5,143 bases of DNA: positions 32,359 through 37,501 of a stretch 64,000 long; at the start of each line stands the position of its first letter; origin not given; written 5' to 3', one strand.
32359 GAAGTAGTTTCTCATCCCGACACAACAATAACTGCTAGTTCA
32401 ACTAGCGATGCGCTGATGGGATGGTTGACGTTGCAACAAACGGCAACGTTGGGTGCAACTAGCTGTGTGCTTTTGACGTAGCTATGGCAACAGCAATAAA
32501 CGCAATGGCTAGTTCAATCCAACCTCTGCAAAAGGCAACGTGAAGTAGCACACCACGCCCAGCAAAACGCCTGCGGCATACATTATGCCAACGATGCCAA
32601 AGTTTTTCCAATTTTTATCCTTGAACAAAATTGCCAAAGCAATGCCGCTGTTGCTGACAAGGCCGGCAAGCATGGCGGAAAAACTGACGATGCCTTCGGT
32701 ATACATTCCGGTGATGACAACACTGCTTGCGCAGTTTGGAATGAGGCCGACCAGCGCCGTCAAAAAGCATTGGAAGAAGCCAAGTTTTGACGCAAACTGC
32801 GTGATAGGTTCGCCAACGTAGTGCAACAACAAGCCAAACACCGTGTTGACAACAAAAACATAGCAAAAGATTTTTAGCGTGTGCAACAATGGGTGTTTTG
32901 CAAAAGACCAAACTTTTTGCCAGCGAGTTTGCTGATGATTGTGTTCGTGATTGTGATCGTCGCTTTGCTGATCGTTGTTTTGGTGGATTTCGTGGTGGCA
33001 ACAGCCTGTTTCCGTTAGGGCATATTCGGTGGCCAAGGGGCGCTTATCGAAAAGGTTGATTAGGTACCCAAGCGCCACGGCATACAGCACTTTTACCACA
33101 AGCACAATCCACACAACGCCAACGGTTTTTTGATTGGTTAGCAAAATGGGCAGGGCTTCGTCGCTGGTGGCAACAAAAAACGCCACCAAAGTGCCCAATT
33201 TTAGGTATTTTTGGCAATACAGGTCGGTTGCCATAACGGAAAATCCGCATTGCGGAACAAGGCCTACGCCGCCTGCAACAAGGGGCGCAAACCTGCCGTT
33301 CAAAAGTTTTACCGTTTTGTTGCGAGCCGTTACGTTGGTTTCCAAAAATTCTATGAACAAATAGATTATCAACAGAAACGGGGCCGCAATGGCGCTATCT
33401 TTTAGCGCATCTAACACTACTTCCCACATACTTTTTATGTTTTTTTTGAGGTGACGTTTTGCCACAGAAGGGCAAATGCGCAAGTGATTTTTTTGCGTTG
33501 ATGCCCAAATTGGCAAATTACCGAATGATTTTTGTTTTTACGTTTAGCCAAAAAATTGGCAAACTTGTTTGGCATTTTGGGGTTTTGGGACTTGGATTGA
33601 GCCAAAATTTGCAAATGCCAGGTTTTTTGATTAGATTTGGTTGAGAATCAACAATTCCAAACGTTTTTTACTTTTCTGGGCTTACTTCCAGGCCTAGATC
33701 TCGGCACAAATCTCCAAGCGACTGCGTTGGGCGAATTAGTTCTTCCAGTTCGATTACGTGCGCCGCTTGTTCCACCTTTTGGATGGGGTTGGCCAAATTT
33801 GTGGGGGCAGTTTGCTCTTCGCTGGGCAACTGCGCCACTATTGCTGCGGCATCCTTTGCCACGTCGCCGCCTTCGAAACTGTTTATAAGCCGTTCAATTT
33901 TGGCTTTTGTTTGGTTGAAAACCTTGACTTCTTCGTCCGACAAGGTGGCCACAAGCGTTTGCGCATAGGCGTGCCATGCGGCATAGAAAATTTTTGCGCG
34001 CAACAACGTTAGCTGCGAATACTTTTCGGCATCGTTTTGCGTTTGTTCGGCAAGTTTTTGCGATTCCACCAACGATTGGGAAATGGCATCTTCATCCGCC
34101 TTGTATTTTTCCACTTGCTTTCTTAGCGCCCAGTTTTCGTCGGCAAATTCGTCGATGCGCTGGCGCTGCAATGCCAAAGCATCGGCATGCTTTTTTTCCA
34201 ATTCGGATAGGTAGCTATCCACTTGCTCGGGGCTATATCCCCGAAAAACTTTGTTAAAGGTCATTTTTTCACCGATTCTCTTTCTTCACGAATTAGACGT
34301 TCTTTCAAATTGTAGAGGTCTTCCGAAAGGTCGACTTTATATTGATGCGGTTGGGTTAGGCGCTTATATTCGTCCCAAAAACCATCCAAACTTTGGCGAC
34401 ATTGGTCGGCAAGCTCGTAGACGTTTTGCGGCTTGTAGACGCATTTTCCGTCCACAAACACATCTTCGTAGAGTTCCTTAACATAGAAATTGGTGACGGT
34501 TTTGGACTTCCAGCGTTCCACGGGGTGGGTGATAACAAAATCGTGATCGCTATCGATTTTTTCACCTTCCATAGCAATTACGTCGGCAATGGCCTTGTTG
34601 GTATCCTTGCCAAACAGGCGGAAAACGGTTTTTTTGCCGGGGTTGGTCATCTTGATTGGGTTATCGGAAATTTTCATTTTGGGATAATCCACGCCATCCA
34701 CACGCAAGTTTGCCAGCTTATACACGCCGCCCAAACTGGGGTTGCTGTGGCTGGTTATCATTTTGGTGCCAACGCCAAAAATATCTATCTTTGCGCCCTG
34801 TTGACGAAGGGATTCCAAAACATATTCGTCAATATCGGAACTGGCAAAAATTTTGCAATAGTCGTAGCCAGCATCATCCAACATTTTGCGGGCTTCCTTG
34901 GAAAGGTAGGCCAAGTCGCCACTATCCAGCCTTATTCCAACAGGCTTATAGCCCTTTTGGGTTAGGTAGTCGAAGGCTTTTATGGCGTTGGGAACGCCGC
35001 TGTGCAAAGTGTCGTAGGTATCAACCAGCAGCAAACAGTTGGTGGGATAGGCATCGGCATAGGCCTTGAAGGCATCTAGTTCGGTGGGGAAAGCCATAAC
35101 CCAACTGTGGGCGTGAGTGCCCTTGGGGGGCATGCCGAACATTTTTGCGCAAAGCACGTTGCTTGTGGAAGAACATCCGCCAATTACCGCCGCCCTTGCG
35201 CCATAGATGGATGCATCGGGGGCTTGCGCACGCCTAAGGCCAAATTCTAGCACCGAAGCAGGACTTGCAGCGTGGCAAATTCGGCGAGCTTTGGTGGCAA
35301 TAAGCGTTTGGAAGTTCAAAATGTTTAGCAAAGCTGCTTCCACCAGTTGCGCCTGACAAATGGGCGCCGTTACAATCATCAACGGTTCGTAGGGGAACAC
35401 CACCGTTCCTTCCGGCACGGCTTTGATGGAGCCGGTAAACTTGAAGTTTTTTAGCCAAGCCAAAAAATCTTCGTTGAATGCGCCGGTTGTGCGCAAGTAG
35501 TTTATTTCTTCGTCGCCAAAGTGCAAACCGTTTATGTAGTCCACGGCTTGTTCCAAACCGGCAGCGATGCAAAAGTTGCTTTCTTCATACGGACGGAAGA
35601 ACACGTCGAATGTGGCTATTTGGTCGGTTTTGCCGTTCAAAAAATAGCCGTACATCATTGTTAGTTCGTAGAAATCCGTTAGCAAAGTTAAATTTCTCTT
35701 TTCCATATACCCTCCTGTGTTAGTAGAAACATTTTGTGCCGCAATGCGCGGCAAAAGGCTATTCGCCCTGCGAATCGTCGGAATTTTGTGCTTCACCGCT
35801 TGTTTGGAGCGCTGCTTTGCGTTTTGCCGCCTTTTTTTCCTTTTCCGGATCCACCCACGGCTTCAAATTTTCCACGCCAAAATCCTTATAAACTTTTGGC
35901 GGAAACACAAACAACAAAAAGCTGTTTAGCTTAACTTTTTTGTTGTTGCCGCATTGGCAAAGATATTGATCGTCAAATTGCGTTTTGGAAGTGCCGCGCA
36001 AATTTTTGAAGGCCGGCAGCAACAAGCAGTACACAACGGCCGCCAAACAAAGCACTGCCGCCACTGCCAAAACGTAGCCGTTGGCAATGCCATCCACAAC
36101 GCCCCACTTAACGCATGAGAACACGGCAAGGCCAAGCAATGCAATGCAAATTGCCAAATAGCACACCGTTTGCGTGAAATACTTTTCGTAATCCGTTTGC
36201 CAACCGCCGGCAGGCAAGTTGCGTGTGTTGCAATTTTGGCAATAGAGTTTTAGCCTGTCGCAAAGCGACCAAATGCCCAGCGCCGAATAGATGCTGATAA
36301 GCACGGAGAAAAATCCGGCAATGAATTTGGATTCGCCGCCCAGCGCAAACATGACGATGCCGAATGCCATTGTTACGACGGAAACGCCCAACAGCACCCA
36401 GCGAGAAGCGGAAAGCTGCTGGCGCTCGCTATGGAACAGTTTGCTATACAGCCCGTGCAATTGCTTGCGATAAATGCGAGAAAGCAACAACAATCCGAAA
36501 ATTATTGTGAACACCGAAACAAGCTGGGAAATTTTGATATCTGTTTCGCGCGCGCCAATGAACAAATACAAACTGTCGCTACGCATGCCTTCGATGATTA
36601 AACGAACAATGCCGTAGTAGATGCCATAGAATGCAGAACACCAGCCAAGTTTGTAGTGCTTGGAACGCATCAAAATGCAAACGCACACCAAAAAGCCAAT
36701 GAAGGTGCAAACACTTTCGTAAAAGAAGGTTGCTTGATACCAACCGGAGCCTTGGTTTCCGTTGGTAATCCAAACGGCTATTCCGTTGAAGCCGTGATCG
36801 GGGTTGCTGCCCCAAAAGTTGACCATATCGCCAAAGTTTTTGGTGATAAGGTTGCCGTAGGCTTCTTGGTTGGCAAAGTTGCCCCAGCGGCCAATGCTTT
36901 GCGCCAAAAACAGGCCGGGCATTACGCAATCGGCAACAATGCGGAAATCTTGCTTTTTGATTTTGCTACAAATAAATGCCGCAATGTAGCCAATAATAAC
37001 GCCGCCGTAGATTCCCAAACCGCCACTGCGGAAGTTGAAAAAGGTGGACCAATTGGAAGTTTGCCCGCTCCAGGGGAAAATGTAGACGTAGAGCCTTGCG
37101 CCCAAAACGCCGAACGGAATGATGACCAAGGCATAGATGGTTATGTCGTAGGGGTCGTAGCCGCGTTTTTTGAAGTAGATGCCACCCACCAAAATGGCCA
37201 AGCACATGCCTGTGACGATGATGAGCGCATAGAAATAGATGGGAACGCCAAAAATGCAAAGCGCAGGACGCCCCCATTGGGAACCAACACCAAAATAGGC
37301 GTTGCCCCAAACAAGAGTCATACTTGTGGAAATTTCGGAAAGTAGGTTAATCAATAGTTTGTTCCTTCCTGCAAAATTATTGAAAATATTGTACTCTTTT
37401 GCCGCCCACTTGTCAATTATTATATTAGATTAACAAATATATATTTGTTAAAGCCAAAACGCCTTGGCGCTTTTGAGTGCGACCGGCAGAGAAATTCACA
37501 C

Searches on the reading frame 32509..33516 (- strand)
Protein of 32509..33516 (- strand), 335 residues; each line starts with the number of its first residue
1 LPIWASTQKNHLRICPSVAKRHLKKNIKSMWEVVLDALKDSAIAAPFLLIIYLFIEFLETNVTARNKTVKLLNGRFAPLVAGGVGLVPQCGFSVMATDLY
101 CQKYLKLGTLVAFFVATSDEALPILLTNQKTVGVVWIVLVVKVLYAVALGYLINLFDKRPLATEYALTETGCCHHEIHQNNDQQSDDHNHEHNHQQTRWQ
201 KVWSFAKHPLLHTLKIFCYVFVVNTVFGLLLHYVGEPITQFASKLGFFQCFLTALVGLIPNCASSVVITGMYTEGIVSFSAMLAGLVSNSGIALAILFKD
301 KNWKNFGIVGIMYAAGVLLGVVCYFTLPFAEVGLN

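Call 10: search_protein_families(library=pfam, proteins=[window:32509-33516:-], max_evalue=0.01)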
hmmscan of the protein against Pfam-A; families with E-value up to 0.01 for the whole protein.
window:32509-33516:- (335 aa): 1 family
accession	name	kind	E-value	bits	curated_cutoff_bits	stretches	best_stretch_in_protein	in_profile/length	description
PF11449.14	ArsP_2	-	1.4e-25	90.6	32.5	2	45-204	21-168/359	Putative, 10TM heavy-metal exporter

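Call 27: find_related_loci(query=window:32509-33513:-, collection=genome_contigs, flank=8000)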
Query window:32509-33513:- (334 aa) in genome_contigs; peptide patterns used: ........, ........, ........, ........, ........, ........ (x = any residue, [..] = any of these).
152 stretches matched a pattern; 23 encode a relative of the query (tblastn E <= 1e-3); 23 distinct loci.
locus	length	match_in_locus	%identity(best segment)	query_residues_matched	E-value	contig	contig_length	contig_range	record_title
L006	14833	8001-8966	89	3-327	5e-177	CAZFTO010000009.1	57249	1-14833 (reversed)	MAG TPA_asm: uncultured Oscillospiraceae bacterium isolate SRP350583_co2_325 genome assembly, contig: NODE_625_length_57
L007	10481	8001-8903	83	27-334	1e-161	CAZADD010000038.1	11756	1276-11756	MAG TPA_asm: uncultured Oscillospiraceae bacterium isolate SRP225648_co1_595 genome assembly, contig: NODE_13973_length_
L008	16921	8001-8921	82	21-334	8e-156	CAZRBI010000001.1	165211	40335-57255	MAG TPA_asm: uncultured Oscillospiraceae bacterium isolate SRP225648_co1_486 genome assembly, contig: NODE_47_length_165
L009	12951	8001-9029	65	28-334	2e-138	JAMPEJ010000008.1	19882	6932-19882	MAG: Corallococcus sp. isolate NALB_7823_15 Scaffold_#8__SCF_008___19882_bp, whole genome shotgun sequence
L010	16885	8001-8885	66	27-327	7e-137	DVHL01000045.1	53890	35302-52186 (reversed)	MAG TPA_asm: Candidatus Fimimonas gallinarum isolate CHK121-14286 CHK121__C494854_L53890_ERR2241889, whole genome shotgu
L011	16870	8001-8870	71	29-324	2e-135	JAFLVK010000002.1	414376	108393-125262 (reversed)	MAG: Clostridiales bacterium isolate HAN103 Seq2, whole genome shotgun sequence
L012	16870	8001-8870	67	29-324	4e-132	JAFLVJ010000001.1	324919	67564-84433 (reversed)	MAG: Clostridiales bacterium isolate HAN102 Seq1, whole genome shotgun sequence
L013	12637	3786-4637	69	29-327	7e-130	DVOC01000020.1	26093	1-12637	MAG TPA_asm: Candidatus Fimimonas merdipullorum isolate ChiHjej12B11-7776 ChiHjej12B11M5__C81795_L26093_SRR6323174, whol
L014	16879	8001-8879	66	20-326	6e-130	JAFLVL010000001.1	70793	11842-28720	MAG: Clostridiales bacterium isolate HAN104 Seq1, whole genome shotgun sequence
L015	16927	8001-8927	65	28-324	1e-125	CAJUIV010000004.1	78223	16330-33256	MAG TPA_asm: uncultured Christensenellaceae bacterium isolate MGBC143961 genome assembly, contig: MGBC143961.4, whole ge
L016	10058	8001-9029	61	28-324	3e-125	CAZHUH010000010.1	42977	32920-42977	MAG TPA_asm: uncultured Oscillospiraceae bacterium isolate SRP222994_co1_570 genome assembly, contig: NODE_1528_length_4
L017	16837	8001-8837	66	29-321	1e-124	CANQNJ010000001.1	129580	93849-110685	MAG: uncultured Clostridia bacterium isolate Lapin-012__bin45 genome assembly, contig: Lapin-012__NODE_214_length_129580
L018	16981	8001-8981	60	20-326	1e-121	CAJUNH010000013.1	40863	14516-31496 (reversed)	MAG TPA_asm: uncultured Christensenellaceae bacterium isolate MGBC160019 genome assembly, contig: MGBC160019.13, whole g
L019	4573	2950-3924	59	24-324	4e-122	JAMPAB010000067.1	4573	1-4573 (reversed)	MAG: Corallococcus sp. isolate NALB_7811_3 Scaffold_#67__SCF_067___4573_bp, whole genome shotgun sequence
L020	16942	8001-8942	60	27-324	2e-119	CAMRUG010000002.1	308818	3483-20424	MAG TPA_asm: uncultured Clostridia bacterium isolate SRR13573575_bin.43_metawrap_v1.3_MAG genome assembly, contig: NODE.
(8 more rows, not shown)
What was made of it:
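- Tried and rejected: The genome_contigs scan found the nearest relative with 89% amino-acid identity in ArsP_2 (call 27).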

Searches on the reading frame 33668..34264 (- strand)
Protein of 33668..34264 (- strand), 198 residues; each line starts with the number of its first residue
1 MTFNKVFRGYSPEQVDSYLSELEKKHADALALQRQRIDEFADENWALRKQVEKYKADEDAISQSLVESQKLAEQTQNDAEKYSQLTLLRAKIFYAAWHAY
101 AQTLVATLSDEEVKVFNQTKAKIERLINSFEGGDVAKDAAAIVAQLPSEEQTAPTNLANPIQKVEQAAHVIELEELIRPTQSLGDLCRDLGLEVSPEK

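Call 10: search_protein_families(library=pfam, proteins=[window:33668-34264:-], max_evalue=0.01)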
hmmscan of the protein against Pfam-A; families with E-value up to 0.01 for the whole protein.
window:33668-34264:- (198 aa): 1 family
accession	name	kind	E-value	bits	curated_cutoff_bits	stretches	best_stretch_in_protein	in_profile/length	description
PF05103.18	DivIVA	-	2.7e-11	44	28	1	2-111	10-115/131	DivIVA protein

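Call 36: find_encoding_contigs(protein=window:33668-34264:-, flank=7000, max_places=10)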
Protein window:33668-34264:- (198 aa): 17 contigs read that carry it; 10 places shown.
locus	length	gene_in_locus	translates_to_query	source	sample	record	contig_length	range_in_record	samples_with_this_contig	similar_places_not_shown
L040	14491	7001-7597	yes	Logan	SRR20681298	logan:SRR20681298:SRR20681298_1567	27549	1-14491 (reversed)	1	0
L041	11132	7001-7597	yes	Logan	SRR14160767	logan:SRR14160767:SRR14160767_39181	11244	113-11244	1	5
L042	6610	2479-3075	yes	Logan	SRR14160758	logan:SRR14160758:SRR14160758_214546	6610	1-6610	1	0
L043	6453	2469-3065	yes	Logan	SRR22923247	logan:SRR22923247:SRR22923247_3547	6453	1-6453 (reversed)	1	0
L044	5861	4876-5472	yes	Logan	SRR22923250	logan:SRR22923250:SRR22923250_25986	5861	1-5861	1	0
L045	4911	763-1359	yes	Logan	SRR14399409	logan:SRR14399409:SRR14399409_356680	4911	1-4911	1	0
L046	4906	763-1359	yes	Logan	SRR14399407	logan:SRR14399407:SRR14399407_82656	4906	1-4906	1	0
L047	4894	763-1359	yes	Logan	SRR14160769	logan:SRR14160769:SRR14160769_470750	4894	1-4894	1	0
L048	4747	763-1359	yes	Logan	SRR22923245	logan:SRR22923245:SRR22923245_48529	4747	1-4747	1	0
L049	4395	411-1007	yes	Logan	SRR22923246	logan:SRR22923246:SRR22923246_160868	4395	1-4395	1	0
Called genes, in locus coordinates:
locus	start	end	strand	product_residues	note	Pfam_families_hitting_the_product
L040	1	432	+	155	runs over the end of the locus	PF09851:SHOCT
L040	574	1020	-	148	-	-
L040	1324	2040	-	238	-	PF19845:DUF6320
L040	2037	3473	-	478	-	-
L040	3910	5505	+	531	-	PF01790:LGT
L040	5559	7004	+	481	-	PF17767:NAPRTase_N, PF04095:NAPRTase, PF17956:NAPRTase_C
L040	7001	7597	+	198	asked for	PF05103:DivIVA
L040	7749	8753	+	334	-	PF11449:ArsP_2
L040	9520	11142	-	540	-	PF00118:Cpn60_TCP1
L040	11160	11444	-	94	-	PF00166:Cpn10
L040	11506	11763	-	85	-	-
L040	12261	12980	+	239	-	-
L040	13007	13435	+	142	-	PF00383:dCMP_cyt_deam_1, PF14437:MafB19-deam, PF14439:Bd3614-deam (weak)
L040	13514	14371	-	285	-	PF16654:DAPDH_C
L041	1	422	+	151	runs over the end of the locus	PF09851:SHOCT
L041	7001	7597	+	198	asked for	PF05103:DivIVA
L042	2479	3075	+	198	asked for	PF05103:DivIVA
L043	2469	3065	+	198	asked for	PF05103:DivIVA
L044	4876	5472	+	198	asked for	PF05103:DivIVA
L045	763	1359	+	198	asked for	PF05103:DivIVA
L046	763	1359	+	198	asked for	PF05103:DivIVA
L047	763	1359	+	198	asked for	PF05103:DivIVA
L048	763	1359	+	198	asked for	PF05103:DivIVA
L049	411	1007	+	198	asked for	PF05103:DivIVA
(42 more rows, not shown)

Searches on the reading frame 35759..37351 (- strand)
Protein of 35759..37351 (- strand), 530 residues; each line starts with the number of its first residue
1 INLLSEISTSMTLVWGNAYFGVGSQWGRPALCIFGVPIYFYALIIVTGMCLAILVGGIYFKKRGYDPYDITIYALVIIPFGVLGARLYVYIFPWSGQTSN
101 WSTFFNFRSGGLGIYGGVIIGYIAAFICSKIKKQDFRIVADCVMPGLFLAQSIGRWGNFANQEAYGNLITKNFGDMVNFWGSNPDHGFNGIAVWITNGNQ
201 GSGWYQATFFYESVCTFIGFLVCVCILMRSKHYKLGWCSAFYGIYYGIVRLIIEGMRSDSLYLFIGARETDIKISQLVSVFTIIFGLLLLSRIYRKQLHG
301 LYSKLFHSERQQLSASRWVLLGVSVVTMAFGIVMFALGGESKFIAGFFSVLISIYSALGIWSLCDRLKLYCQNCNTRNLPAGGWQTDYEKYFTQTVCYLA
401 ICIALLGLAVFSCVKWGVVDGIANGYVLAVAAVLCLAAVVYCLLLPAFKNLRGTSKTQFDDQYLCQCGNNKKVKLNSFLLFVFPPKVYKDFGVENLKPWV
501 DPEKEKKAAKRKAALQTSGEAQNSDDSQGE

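Call 52: search_protein_families(library=pfam, proteins=[window:35759-37351:-], max_evalue=0.00001)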
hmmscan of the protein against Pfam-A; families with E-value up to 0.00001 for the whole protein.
window:35759-37351:- (530 aa): 1 family
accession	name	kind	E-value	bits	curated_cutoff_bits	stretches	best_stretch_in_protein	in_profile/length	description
PF01790.23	LGT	-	6.5e-50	170.1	24.9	1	33-290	6-238/240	Prolipoprotein diacylglyceryl transferase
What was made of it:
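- On Bacterial lipoprotein precursor (Lgt/Lsp substrate): A Pfam LGT hit (E = 6.5e-50) for the ORF at 35759-37354 (call 52).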
